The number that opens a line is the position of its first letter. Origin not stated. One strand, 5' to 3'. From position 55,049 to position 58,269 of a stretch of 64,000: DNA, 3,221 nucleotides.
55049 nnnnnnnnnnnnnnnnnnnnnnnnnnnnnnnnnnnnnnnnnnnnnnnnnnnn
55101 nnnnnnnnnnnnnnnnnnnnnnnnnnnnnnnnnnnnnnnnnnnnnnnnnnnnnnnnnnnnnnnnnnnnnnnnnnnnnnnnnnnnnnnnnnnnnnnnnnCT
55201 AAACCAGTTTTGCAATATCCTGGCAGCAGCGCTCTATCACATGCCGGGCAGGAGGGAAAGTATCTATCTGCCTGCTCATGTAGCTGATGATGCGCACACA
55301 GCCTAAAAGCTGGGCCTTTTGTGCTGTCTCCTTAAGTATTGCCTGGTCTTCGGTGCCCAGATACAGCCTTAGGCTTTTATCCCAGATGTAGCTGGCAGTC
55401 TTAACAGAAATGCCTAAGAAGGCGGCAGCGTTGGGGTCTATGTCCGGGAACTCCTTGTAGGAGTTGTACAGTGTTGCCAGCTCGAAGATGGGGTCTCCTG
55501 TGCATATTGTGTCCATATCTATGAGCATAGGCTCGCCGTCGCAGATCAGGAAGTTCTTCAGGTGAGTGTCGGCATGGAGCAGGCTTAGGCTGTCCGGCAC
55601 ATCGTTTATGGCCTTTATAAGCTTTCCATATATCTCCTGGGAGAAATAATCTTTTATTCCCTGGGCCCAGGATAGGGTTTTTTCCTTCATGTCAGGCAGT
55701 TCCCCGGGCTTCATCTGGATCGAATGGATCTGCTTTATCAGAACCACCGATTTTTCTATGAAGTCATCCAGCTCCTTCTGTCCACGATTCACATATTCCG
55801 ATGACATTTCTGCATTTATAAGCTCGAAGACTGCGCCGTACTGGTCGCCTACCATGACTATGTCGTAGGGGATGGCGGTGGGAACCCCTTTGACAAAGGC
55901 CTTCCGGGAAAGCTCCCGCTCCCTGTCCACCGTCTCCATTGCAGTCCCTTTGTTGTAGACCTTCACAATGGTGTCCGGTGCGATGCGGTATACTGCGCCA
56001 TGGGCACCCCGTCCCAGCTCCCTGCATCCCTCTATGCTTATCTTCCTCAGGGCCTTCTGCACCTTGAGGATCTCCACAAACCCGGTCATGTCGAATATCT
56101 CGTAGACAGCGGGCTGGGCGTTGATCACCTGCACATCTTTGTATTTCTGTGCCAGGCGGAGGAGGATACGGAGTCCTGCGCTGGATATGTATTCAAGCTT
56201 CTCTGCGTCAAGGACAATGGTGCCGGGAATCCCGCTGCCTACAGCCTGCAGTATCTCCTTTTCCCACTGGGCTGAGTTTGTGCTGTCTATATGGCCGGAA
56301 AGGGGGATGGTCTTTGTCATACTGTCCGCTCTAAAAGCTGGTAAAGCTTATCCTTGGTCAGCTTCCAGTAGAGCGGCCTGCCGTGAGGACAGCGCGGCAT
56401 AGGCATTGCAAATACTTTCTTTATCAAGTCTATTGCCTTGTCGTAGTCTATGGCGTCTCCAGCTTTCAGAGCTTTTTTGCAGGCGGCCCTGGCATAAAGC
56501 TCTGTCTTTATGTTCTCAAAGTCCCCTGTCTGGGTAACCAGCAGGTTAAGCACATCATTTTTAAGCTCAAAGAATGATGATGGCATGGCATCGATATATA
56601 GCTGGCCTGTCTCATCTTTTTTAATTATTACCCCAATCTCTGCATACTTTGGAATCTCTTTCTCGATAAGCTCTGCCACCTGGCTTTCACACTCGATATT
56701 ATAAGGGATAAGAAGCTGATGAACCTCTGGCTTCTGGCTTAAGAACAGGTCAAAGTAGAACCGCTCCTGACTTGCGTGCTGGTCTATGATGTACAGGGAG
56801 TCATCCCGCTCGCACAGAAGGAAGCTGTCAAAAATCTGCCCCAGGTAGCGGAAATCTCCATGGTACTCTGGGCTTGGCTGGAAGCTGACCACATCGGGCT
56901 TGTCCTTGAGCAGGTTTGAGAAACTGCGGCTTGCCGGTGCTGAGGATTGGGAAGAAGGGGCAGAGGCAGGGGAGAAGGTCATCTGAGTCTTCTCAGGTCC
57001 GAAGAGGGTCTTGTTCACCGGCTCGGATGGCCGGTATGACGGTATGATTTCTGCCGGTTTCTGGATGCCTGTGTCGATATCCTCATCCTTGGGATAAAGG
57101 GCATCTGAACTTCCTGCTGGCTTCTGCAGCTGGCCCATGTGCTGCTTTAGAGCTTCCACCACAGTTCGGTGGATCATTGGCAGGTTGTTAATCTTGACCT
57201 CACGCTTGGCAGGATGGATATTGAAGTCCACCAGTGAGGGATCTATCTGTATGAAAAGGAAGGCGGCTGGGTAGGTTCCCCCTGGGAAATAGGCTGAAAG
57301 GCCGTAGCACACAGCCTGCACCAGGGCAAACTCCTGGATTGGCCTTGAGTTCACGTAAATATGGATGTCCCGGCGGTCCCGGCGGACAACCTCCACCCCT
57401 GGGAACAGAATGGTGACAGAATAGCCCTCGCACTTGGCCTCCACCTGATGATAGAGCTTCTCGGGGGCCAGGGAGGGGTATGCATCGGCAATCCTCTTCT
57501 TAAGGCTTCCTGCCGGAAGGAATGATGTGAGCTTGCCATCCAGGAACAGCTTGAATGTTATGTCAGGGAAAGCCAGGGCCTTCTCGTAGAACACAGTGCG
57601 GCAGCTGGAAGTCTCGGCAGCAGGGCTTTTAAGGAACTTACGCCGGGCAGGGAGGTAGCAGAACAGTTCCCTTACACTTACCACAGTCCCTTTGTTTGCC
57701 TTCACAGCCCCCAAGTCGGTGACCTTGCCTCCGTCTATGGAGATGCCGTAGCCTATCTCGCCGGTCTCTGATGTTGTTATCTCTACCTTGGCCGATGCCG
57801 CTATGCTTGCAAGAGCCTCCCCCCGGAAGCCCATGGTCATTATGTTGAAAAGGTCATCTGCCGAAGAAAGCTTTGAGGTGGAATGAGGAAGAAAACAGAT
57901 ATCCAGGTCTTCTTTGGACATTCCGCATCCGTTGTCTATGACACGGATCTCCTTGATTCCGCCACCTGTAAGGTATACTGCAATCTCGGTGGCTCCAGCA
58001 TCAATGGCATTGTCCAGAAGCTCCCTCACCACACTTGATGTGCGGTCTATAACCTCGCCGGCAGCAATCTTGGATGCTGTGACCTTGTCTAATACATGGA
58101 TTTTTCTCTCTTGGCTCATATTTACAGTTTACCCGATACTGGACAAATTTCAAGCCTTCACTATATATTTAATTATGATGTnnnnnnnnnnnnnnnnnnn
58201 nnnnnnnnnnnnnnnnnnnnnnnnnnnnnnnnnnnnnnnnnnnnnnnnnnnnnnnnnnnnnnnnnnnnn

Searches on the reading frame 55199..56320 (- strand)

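Call 63: search_protein_families(library=pfam, proteins=[window:55199-56320:-], max_evalue=0.00001)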
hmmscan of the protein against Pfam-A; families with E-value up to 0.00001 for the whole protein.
window:55199-56320:- (373 aa): 3 families
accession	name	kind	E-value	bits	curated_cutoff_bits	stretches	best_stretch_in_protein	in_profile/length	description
PF01636.29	APH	-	6e-16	59.4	23.2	1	99-292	2-217/239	Phosphotransferase enzyme family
PF01740.26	STAS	-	6.9e-14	52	22.6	1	5-91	13-103/106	STAS domain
PF13466.11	STAS_2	-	9.2e-10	39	29.2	1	7-81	3-79/80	STAS domain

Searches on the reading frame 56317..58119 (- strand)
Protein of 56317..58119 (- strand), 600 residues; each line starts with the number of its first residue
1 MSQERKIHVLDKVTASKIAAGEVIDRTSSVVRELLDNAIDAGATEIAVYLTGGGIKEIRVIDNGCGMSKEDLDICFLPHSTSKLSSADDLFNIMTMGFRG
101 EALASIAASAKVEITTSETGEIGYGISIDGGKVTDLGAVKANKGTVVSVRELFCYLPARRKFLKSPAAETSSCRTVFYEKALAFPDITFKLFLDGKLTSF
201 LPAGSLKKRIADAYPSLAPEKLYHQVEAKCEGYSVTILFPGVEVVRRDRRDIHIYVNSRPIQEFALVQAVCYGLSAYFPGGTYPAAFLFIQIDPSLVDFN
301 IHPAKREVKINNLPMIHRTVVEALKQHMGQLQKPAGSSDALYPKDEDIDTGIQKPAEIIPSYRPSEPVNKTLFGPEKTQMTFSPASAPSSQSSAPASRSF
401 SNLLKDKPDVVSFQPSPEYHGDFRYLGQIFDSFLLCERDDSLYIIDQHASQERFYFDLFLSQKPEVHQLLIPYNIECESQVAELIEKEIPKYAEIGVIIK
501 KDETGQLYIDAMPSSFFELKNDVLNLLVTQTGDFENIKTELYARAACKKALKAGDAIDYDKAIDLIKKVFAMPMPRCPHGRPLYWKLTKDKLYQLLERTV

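Call 63: search_protein_families(library=pfam, proteins=[window:56317-58119:-], max_evalue=0.00001)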
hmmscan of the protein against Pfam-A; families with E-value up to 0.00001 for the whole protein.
window:56317-58119:- (600 aa): 4 families
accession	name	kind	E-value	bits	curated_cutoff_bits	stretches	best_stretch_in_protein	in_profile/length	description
PF01119.25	DNA_mis_repair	-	5.7e-23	81.2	26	1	224-327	14-117/119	DNA mismatch repair protein, C-terminal domain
PF08676.16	MutL_C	-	3.4e-18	66.2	25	1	426-555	1-140/142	MutL C terminal dimerisation domain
PF13589.12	HATPase_c_3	-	3.7e-11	43.6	25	1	29-122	5-98/137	Histidine kinase-, DNA gyrase B-, and HSP90-like ATPase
PF02518.31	HATPase_c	-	1.9e-09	38.3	26.4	1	25-81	4-63/111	Histidine kinase-, DNA gyrase B-, and HSP90-like ATPase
